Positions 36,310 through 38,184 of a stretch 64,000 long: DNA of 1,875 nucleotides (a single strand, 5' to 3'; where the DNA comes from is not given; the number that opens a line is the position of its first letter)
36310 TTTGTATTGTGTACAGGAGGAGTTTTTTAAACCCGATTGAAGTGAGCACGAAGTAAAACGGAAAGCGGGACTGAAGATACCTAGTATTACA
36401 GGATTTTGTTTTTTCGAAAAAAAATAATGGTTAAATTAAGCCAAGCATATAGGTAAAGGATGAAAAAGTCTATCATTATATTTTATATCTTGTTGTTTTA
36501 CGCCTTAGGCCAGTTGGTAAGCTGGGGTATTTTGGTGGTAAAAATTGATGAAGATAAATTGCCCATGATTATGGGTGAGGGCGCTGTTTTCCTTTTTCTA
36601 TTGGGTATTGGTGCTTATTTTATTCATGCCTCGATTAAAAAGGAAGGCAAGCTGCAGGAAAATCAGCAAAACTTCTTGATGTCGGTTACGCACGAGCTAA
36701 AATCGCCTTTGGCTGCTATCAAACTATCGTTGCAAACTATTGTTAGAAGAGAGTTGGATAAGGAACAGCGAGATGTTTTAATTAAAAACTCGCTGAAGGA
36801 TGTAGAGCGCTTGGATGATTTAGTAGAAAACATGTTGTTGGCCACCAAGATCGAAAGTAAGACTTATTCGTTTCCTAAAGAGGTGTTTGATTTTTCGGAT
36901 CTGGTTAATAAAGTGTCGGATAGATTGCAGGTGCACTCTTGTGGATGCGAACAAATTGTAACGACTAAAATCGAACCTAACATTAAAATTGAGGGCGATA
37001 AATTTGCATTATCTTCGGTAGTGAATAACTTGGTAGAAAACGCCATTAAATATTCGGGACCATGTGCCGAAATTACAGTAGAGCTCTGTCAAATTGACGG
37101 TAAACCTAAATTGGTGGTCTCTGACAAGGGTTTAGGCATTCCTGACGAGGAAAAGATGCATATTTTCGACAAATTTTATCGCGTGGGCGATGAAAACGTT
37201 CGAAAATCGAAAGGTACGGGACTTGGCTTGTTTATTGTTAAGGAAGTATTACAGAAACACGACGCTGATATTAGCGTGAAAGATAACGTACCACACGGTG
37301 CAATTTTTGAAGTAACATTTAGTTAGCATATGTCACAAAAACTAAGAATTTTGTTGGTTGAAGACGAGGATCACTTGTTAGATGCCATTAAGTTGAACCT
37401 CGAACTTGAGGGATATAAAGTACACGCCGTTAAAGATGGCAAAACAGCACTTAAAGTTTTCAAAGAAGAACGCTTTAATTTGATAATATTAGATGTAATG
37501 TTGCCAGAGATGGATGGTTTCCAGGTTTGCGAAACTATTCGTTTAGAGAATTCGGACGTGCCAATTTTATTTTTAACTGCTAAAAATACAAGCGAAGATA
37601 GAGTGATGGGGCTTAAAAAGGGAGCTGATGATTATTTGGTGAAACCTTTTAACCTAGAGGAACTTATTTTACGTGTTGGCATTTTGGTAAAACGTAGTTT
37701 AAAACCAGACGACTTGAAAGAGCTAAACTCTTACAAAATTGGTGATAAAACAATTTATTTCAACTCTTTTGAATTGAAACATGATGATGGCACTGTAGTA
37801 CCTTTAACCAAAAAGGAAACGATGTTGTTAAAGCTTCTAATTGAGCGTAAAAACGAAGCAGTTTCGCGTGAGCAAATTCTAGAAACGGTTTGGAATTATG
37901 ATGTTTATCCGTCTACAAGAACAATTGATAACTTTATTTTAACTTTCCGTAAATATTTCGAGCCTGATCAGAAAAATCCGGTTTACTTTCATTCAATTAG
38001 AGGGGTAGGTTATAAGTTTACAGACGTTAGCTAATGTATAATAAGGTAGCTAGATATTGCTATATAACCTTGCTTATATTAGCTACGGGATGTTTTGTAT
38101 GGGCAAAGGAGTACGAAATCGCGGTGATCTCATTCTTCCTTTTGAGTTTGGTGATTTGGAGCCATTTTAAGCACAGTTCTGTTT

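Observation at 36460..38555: Three-component regulator embedded in the heme biosynthesis cluster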

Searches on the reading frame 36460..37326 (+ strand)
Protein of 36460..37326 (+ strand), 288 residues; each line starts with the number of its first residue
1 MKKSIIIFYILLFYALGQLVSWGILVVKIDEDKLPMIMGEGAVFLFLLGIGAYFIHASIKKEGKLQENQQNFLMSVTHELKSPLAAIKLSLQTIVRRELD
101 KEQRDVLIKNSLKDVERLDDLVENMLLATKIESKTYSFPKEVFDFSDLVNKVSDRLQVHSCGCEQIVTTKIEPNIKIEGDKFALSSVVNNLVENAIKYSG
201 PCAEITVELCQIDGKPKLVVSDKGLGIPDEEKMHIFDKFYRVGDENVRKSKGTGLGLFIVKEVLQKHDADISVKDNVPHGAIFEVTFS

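Call 5: search_protein_families(library=pfam, proteins=[window:36460-37326:+], max_evalue=0.01)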
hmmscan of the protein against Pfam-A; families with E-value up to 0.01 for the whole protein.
window:36460-37326:+ (288 aa): 2 families
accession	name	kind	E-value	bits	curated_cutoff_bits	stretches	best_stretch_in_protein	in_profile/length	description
PF02518.31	HATPase_c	-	1.2e-24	87.3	26.4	1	179-287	1-107/111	Histidine kinase-, DNA gyrase B-, and HSP90-like ATPase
PF00512.31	HisKA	-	6.5e-12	45.8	26.9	1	69-133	2-65/66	His Kinase A (phospho-acceptor) domain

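Call 6: search_protein_families(library=ncbifam, proteins=[window:36460-37326:+], max_evalue=0.01)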
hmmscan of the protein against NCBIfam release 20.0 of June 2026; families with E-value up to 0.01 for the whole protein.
window:36460-37326:+ (288 aa): 88 families (the best 25 are shown)
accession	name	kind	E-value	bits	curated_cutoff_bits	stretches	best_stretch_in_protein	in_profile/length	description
TIGR02966.1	phoR_proteo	equivalog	3.3e-54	184.1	334.2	1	59-287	104-333/333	phosphate regulon sensor histidine kinase PhoR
NF046044.1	PnpS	equivalog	3.6e-48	164.5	400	1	59-287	160-389/390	two-component system histidine kinase PnpS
NF008312.0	PRK11100.1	equivalog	1.2e-43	149.6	356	1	70-286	257-471/477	two-component system sensor histidine kinase CreC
NF033092.0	HK_WalK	equivalog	2.7e-42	145.2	725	1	59-286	362-591/594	cell wall metabolism sensor histidine kinase WalK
NF041735.1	hist_kin_RppB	equivalog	9.7e-42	143.3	400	1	68-287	215-437/438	two-component system sensor histidine kinase RppB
TIGR01386.1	cztS_silS_copS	subfamily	3.4e-36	125.2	292.55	1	68-287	240-456/457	heavy metal sensor histidine kinase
NF053855.1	HisKinPhoRBctds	equivalog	1.4e-35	122.7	500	1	69-284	361-578/583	two-component system sensor histidine kinase PhoR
NF008235.0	PRK11006.1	equivalog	1.3e-34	119.8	390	1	59-286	194-420/431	phosphate regulon sensor histidine kinase PhoR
NF033093.1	HK_VicK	exception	5.1e-34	117.7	680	1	63-285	203-431/448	cell wall metabolism sensor histidine kinase VicK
NF007007.0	PRK09470.1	equivalog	3.3e-33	115.3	486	1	64-276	240-446/463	envelope stress sensor histidine kinase CpxA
NF033091.0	HK_VanS_ACDEFG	equivalog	2.1e-32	112.4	400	1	60-277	64-283/293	vancomycin resistance histidine kinase VanS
NF047874.1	MASE3_PAS_HK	subfamily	4.6e-31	108.3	560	1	57-287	386-623/655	MASE3 domain-containing sensor histidine kinase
NF040691.1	MtrAB_MtrB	equivalog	7.9e-30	104.3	450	1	55-286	257-489/507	MtrAB system histidine kinase MtrB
NF045595.1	HK_scytonemin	equivalog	1e-29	103.5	865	1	59-286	405-632/637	scytonemin biosynthesis sensor histidine kinase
NF006800.0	PRK09303.1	equivalog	1.9e-29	102.8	342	1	68-286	150-374/383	histidine kinase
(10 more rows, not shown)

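Call 11: search_protein_families(library=pfam, proteins=[window:36460-37326:+], max_evalue=10)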
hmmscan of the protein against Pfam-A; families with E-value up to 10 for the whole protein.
window:36460-37326:+ (288 aa): 6 families
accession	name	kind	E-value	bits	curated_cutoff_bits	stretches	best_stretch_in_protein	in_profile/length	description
PF02518.31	HATPase_c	-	1.2e-24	87.3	26.4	1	179-287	1-107/111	Histidine kinase-, DNA gyrase B-, and HSP90-like ATPase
PF00512.31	HisKA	-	6.5e-12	45.8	26.9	1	69-133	2-65/66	His Kinase A (phospho-acceptor) domain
PF13581.12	HATPase_c_2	-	0.017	15.6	27.4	1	188-267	36-112/127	Histidine kinase-like ATPase domain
PF11951.13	Fungal_trans_2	-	0.028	13.7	21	1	34-131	29-104/384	Fungal specific transcription factor domain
PF14501.12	HATPase_c_5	-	0.066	13.6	22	1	182-274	4-89/102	GHKL domain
PF13589.12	HATPase_c_3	-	0.19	12.2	25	1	185-245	4-62/137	Histidine kinase-, DNA gyrase B-, and HSP90-like ATPase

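Call 65: search_solved_structures(query=window:36460-37326:+, max_evalue=1e-15)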
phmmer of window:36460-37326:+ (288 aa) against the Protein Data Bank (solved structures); distinct sequences matched with E-value up to 1e-15: 20.
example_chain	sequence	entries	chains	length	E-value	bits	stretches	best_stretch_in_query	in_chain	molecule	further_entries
4i5s_A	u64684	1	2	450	1.5e-29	106.7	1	55-285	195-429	Putative histidine kinase CovS; VicK-like protein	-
6azr_A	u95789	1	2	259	2.3e-25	93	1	65-284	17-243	Sensor histidine kinase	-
3dge_A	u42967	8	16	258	2.3e-25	92.9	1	65-284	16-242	Sensor protein | Histidine kinase | Sensor histidine kinase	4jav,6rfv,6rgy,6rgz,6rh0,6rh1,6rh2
2c2a_A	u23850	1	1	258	2.3e-25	92.9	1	65-284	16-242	SENSOR HISTIDINE KINASE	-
5uht_A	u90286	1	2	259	2.3e-25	92.9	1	65-284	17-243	Sensor histidine kinase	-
4jas_A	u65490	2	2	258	3.1e-24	89.3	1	65-284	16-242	Histidine kinase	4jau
4u7n_A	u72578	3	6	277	3.6e-24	89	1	59-283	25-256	Histidine protein kinase sensor protein | Histidine kinase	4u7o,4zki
5c93_A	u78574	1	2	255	5.4e-24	88.5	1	60-283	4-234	Histidine kinase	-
6rh7_A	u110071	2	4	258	5.6e-24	88.4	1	65-284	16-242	Sensor histidine kinase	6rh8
6paj_A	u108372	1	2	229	6.3e-24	88.2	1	66-284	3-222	Sensor protein SrrB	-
4biw_A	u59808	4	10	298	2e-21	80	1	50-280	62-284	SENSOR PROTEIN CPXA | Sensor histidine kinase CpxA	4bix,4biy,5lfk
4biu_A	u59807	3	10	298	2.2e-21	79.9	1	50-280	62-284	SENSOR PROTEIN CPXA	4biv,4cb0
7zp0_A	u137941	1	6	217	2.5e-21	79.7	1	74-286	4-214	Sensor protein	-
4biz_A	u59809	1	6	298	2.9e-20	76.2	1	50-280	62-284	SENSOR PROTEIN CPXA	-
8u4x_A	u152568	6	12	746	9.6e-20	74.5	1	59-286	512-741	histidine kinase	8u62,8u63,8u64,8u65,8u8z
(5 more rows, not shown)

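Call 87: predict_structure(alignment_id=A4)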
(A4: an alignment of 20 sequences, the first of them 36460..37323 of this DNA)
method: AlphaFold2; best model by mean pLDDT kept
length: 288 residues; sequences in the alignment: 20
mean_pLDDT: 78.5   pTM: 0.64
mean pLDDT of the five models: 78.5, 78.3, 75.1, 74.3, 70.4
residues with pLDDT >= 90: 20; 70-90: 220; 50-70: 44; < 50: 4
segments of 3 or more residues with pLDDT < 50: none
pLDDT, mean of each block of 10 residues (from residue 1): 77 88 86 84 86 84 71 65 76 78 78 75 75 77 90 73 66 90 87 77 83 89 77 69 54 69 87 81 88
secondary structure, 60 per line:
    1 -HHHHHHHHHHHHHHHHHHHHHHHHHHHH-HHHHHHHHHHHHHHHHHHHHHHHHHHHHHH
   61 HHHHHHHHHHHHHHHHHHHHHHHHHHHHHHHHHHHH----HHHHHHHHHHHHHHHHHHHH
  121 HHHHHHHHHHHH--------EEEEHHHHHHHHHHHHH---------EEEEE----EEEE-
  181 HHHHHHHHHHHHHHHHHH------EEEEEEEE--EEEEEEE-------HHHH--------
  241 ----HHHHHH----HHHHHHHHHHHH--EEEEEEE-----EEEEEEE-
elements in order: H2-29 H31-96 H101-132 E141-144 H145-157 E167-171 E176-179 H181-198 E205-212 E215-221 H229-232 H245-250 H255-266 E269-275 E281-287

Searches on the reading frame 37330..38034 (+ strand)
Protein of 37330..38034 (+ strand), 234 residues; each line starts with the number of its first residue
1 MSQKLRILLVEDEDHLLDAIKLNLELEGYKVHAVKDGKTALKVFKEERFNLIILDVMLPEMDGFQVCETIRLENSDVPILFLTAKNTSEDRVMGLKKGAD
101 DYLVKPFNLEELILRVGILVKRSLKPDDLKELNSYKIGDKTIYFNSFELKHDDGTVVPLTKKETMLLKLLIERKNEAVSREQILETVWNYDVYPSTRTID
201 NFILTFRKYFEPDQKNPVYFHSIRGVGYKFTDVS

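Call 5: search_protein_families(library=pfam, proteins=[window:37330-38034:+], max_evalue=0.01)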
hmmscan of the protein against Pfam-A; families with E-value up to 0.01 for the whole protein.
window:37330-38034:+ (234 aa): 3 families
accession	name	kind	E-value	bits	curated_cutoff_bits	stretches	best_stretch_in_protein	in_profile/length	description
PF00072.30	Response_reg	-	7e-32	110.3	30.2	1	7-116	1-110/111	Response regulator receiver domain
PF00486.34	Trans_reg_C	-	1.8e-21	76.4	26.2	1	155-230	2-77/77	Transcriptional regulatory protein, C terminal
PF23198.2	PDE8A_N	-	4.5e-06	27.1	29.6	1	3-85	8-94/147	PDE8A-like, N-terminal domain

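Call 6: search_protein_families(library=ncbifam, proteins=[window:37330-38034:+], max_evalue=0.01)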
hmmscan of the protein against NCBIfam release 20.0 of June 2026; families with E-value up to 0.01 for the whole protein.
window:37330-38034:+ (234 aa): 103 families (the best 25 are shown)
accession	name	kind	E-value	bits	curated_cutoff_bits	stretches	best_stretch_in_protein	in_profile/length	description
NF045944.1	ResRegRpaBCyano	equivalog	2.8e-55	187.2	330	1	8-230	1-227/229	response regulator transcription factor RpaB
NF053854.1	RespRegPhoBBctds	equivalog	1.5e-53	181.5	270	1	7-230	1-224/225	two-component system response regulator PhoB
NF040534.1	resp_reg_YycF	equivalog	1.6e-53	181.4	340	1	6-230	2-227/231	response regulator YycF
NF051850.1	RespRegRprY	equivalog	1.9e-53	181.3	370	1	1-230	1-226/234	response regulator transcription factor RprY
NF040689.1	MtrAB_MtrA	equivalog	4.9e-53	179.7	300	1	7-230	1-218/219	MtrAB system response regulator MtrA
NF041734.1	resp_reg_RppA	equivalog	2.6e-49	167.6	250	1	5-231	1-228/229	two-component system response regulator RppA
TIGR02154.1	PhoB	equivalog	4.2e-49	166.9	296.2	1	5-230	3-225/226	phosphate regulon transcriptional regulator PhoB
NF008296.0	PRK11083.1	equivalog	2.3e-48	164.6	273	1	3-230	2-225/228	two-component system response regulator CreB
TIGR01387.1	cztR_silR_copR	subfamily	2.6e-48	164.6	279.2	1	7-230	1-218/218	heavy metal response regulator transcription factor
NF041733.1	resp_reg_CseB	equivalog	1.7e-47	161.7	350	1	6-231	2-227/228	two-component system response regulator CseB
NF007005.1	PRK09468.1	equivalog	1.8e-46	158.5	331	1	4-230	3-231/237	osmolarity response regulator transcription factor OmpR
NF041209.1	resp_regPieR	equivalog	3.8e-46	157.6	450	1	5-232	1-229/231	two component system response regulator PieR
NF033120.0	vanR_FM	exception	2.9e-45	154.7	460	1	4-231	3-230/231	vancomycin resistance response regulator transcription factor, VanR-F/VanR-M family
NF033117.2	vanR_ACDEGLN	exception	4.4e-45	154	350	1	7-229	1-224/226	VanR-ABDEGLN family response regulator transcription factor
NF007982.1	PRK10710.1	equivalog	2.2e-42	145.2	380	1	3-230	6-227/235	envelope stress response regulator BaeR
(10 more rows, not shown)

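Call 36: find_homologous_proteins(query=window:37330-38034:+, max_evalue=1e-30)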
Query window:37330-38034:+ (234 aa): 8000 proteins with E <= 1e-30 among 8000 candidates; the best 120 are listed.
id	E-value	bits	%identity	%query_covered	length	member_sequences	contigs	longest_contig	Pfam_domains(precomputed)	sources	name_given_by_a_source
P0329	4.9e-143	492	97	99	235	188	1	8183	PF00486.35,PF23198.2,PF00072.31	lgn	-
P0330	1.5e-142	491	96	99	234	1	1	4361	PF00486.35,PF23198.2,PF00072.31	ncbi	-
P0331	5.0e-133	460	88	100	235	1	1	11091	PF00486.35,PF00072.31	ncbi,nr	ncbi:MAG: response regulator transcription factor [Sphingobacteriaceae bacterium]|nr:response regula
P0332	8.0e-133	459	90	100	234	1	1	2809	PF00486.35,PF00072.31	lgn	-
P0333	1.3e-130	452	88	99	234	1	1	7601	PF00486.35,PF00072.31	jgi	-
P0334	2.5e-130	451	88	99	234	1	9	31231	PF00486.35,PF00072.31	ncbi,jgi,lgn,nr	ncbi:MAG: response regulator transcription factor [Bacteroidetes bacterium]|nr:response regulator tr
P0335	2.6e-130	451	88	99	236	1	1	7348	PF00486.35,PF00072.31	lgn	-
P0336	5.0e-130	450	88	99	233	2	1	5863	PF00486.35,PF00072.31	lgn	-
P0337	1.9e-129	448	88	100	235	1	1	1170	PF00486.35,PF00072.31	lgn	-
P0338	3.1e-129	447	88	99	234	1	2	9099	PF00486.35,PF00072.31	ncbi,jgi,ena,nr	ncbi:MAG TPA: DNA-binding response regulator [Sphingobacteriaceae bacterium]|nr:DNA-binding response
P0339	3.2e-129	447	89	99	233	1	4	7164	PF00486.35,PF00072.31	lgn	-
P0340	3.9e-129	447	88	99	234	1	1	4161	PF00486.35,PF00072.31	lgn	-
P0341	5.8e-129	446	87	99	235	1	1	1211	PF00486.35,PF00072.31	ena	-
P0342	9.5e-129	446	89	99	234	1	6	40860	PF00486.35,PF00072.31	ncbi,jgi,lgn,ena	jgi:two-component system alkaline phosphatase synthesis response regulator PhoP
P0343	1.9e-128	445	88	99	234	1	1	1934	PF00486.35,PF00072.31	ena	-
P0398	2.0e-122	425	84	98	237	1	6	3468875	PF00486.35,PF00072.31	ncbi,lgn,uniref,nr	ncbi:response regulator transcription factor [Albibacterium indicum]|uniref:response regulator trans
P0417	3.5e-120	418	82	99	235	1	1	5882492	PF00486.35,PF00072.31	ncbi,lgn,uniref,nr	ncbi:response regulator transcription factor [Mucilaginibacter sp. X4EP1]|uniref:response regulator 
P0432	1.6e-116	406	78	99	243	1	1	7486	PF00486.35,PF00072.31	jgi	-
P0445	2.5e-115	402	82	97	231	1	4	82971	PF00486.35,PF00072.31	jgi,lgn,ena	jgi:two-component system alkaline phosphatase synthesis response regulator PhoP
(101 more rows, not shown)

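Call 37: find_encoding_contigs(protein=P0417, flank=9000, max_places=1)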
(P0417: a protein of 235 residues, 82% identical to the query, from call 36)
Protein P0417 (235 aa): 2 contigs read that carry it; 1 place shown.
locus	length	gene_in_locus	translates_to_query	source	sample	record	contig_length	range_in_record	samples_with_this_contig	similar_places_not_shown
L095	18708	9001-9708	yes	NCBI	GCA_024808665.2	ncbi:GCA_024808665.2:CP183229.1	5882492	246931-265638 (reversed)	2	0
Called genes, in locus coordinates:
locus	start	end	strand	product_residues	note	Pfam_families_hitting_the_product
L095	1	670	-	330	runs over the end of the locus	PF13483:Lactamase_B_3, PF12706:Lactamase_B_2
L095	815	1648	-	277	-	PF01738:DLH (faint), PF00561:Abhydrolase_1, PF12146:Hydrolase_4 (weak), PF12697:Abhydrolase_6 (weak), PF20408:Abhydrolase_11 (faint), PF00326:Peptidase_S9 (faint), PF08386:Abhydrolase_4 (weak)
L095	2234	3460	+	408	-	PF05201:GlutR_N, PF01488:Shikimate_DH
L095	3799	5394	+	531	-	PF01379:Porphobil_deam, PF02602:HEM4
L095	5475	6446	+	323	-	PF00490:ALAD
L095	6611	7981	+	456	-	PF00202:Aminotran_3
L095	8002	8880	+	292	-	PF00512:HisKA, PF02518:HATPase_c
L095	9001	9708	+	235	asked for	PF00072:Response_reg, PF00486:Trans_reg_C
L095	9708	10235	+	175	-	PF07719:TPR_2 (faint), PF25064:ARM_TT21_5th (faint), PF28559:TPR_SusR (weak)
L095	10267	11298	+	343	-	PF01208:URO-D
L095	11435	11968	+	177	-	PF03653:UPF0093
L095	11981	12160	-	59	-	PF09957:VapB_antitoxin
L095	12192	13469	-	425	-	PF01979:Amidohydro_1, PF07969:Amidohydro_3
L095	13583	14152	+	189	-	PF04542:Sigma70_r2, PF08281:Sigma70_r4_2, PF04545:Sigma70_r4 (weak)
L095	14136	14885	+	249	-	-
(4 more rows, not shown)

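Call 38: find_encoding_contigs(protein=P0445, flank=9000, max_places=2)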
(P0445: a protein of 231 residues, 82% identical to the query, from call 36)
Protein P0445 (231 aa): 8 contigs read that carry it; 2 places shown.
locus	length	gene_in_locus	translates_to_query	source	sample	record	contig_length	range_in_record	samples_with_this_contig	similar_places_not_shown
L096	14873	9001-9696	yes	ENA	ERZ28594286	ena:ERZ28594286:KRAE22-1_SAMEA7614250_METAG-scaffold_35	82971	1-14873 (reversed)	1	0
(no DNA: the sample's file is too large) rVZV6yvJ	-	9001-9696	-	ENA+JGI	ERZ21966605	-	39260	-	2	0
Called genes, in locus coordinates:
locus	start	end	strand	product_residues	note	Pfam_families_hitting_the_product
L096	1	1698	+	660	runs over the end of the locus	PF04551:GcpE, PF26540:GcpE_C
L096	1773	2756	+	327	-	PF00365:PFK, PF01513:NAD_kinase (weak)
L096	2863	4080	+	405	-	PF05201:GlutR_N, PF01488:Shikimate_DH, PF00745:GlutR_dimer (weak)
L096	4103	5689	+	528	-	PF01379:Porphobil_deam, PF02602:HEM4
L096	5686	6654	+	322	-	PF00490:ALAD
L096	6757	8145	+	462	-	PF00202:Aminotran_3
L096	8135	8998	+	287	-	PF00512:HisKA, PF02518:HATPase_c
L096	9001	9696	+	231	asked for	PF00072:Response_reg, PF00486:Trans_reg_C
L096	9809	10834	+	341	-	PF01208:URO-D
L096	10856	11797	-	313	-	PF04055:Radical_SAM, PF16199:Radical_SAM_C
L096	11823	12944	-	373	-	PF28590:Lipid_A_deac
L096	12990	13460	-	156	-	-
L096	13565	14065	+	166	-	-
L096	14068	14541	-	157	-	PF04308:RNaseH_like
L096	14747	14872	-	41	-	?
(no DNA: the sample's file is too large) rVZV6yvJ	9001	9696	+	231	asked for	PF00072:Response_reg, PF00486:Trans_reg_C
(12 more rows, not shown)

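Call 39: find_encoding_contigs(protein=P0398, flank=9000, max_places=1)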
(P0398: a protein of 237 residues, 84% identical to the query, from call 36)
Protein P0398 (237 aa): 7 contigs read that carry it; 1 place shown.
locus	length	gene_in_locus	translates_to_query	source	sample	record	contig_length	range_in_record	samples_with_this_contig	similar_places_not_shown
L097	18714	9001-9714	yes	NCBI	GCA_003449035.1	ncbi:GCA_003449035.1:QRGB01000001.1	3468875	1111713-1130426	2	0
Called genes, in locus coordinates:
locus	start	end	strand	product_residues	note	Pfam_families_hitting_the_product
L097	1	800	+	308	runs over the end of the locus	PF02653:BPD_transp_2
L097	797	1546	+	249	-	PF00005:ABC_tran, PF02463:SMC_N (weak), PF13304:AAA_21 (weak)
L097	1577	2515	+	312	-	PF00226:DnaJ, PF01556:DnaJ_C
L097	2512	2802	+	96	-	PF13591:MerR_2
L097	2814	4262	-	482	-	PF00171:Aldedh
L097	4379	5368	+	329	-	PF14093:DUF4271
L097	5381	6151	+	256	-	PF02602:HEM4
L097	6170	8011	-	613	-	PF01541:GIY-YIG, PF27096:UvrC_M, PF22920:UvrC_RNaseH, PF08459:UvrC_RNaseH_dom, PF12826:HHH_2 (weak), PF14520:HHH_5 (weak)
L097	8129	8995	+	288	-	PF00512:HisKA, PF02518:HATPase_c, PF13581:HATPase_c_2 (weak)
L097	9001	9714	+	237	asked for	PF00072:Response_reg, PF00486:Trans_reg_C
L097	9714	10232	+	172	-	-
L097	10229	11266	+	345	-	PF01208:URO-D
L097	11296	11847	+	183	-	PF03653:UPF0093, PF05425:CopD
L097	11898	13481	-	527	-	PF10079:Rossmann-like_BshC, PF24850:CC_BshC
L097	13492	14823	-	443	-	PF00919:UPF0004, PF04055:Radical_SAM, PF18693:TRAM_2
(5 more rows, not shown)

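Call 64: search_solved_structures(query=window:37330-38034:+, max_evalue=1e-20)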
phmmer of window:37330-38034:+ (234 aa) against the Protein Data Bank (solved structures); distinct sequences matched with E-value up to 1e-20: 45.
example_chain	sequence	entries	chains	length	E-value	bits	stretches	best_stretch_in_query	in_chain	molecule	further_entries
1ys6_A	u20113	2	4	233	5.3e-40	140.7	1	6-228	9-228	Transcriptional regulatory protein prrA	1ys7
9dvt_R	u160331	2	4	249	2.7e-39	138.4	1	4-228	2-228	DNA-binding dual master transcriptional regulator RpaA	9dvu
2oqr_A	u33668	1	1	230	6.2e-39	137.3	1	6-230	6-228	Sensory transduction protein regX3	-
9ji3_J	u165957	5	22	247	1.5e-37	132.7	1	4-230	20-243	DNA-binding response regulator | Possible two component system response transcriptional positive regulator PhoP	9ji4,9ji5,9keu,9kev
3r0j_A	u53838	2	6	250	1.6e-37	132.6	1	4-230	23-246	POSSIBLE TWO COMPONENT SYSTEM RESPONSE TRANSCRIPTIONAL POSITIVE REGULATOR PHOP | Response regulator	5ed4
2gwr_A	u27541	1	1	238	5.4e-37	130.9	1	4-229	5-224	DNA-binding response regulator mtrA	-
1kgs_A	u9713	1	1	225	2.3e-35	125.6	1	5-231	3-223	DNA BINDING RESPONSE REGULATOR D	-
9ket_J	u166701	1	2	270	8.7e-33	117.1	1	45-230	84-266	Possible two component system response transcriptional positive regulator PhoP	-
1p2f_A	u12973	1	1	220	5.9e-30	107.9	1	6-231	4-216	Response Regulator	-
1nxo_A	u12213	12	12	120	1.6e-29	106.4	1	6-123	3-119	DNA-binding response regulator | Response regulator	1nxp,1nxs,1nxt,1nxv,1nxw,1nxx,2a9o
2zwm_A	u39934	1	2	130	3e-29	105.6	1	6-124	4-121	Transcriptional regulatory protein yycF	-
7lz9_A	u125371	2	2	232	4.9e-29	104.9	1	5-230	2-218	Putative two-component system response regulator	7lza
8jo2_H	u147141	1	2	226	7.3e-29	104.3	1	5-229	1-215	DNA-binding transcriptional regulator BasR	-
8fk2_A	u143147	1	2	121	7.8e-29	104.2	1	6-122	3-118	Putative response regulator CovR VicR-like protein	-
4s04_A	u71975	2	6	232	8e-29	104.2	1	5-229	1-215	DNA-binding transcriptional regulator BasR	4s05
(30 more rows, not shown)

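Call 82: find_encoding_contigs(protein=P0432, flank=7000, max_places=2)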
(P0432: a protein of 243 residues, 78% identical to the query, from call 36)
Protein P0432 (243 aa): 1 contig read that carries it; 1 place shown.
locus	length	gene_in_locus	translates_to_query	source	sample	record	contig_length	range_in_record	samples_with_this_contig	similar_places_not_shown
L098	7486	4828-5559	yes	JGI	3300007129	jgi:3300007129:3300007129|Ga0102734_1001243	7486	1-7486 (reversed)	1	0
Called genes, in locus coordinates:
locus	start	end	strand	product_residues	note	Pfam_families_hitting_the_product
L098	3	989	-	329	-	?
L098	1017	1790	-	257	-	PF14125:DUF4292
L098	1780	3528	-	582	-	PF07721:TPR_4 (faint), PF13371:TPR_9 (faint), PF13428:TPR_14 (faint), PF13432:TPR_16 (faint), PF13414:TPR_11 (faint), PF13424:TPR_12 (faint), PF13431:TPR_17 (faint), PF13429:TPR_15 (weak), +8 more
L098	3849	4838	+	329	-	PF00512:HisKA, PF02518:HATPase_c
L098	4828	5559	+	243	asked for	PF00072:Response_reg, PF00486:Trans_reg_C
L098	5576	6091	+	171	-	-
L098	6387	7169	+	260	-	PF01208:URO-D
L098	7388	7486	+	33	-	?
